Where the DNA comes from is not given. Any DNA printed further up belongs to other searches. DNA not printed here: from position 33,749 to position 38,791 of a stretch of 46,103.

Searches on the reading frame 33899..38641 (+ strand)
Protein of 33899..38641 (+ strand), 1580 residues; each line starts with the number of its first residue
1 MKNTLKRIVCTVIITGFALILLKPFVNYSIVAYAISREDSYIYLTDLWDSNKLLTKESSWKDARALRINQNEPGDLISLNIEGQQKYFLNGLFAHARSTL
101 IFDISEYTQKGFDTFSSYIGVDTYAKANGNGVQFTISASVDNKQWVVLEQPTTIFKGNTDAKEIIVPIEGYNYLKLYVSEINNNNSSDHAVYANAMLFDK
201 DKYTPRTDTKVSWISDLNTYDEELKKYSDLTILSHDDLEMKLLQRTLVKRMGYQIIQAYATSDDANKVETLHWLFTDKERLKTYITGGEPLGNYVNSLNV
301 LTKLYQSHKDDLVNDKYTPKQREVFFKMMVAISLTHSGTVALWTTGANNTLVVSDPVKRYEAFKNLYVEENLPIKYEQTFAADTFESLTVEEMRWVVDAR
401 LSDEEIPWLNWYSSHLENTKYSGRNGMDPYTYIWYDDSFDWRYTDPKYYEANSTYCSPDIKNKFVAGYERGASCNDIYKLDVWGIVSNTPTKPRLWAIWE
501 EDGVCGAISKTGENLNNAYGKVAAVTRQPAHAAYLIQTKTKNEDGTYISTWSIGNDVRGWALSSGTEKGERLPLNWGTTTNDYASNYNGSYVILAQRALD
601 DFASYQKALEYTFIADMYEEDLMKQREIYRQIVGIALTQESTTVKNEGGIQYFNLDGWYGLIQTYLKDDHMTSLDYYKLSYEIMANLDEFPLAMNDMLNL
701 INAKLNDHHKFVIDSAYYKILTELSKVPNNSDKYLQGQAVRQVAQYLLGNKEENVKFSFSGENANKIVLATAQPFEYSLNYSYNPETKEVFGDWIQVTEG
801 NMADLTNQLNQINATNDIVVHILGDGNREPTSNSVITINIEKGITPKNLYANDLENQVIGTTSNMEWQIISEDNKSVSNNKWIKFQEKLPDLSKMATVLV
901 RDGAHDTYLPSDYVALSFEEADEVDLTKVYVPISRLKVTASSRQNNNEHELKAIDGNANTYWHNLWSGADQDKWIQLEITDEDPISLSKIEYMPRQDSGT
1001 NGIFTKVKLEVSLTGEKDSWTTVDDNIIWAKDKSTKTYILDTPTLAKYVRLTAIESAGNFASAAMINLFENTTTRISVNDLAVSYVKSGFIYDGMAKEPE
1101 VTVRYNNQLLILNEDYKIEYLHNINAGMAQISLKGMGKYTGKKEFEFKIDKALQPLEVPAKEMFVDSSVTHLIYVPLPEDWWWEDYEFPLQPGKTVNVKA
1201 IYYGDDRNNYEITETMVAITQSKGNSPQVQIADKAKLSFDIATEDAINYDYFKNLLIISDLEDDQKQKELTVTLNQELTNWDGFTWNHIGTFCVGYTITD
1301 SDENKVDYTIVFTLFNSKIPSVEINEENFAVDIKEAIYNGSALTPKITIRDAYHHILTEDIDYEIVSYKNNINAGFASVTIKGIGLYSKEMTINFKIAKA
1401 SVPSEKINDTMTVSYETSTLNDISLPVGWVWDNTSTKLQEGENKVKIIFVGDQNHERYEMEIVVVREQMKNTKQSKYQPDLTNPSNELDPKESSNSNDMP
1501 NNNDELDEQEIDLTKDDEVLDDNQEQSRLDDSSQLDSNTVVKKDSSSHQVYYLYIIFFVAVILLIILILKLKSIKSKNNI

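Call 51: search_protein_families(library=pfam, proteins=[window:33899-38641:+], max_evalue=0.00001)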
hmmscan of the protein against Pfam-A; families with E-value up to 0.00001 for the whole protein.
window:33899-38641:+ (1580 aa): 3 families
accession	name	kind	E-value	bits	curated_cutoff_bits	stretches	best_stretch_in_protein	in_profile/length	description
PF08305.17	NPCBM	-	5.4e-20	72.2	23.9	1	57-197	14-136/137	NPCBM/NEW2 domain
PF00754.31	F5_F8_type_C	-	4.2e-19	69.4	28.2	1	938-1063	2-124/127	F5/8 type C domain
PF22633.2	F5_F8_type_C_2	-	3.4e-08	34.4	27.8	1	952-1051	1-91/91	NedA-like, galactose-binding domain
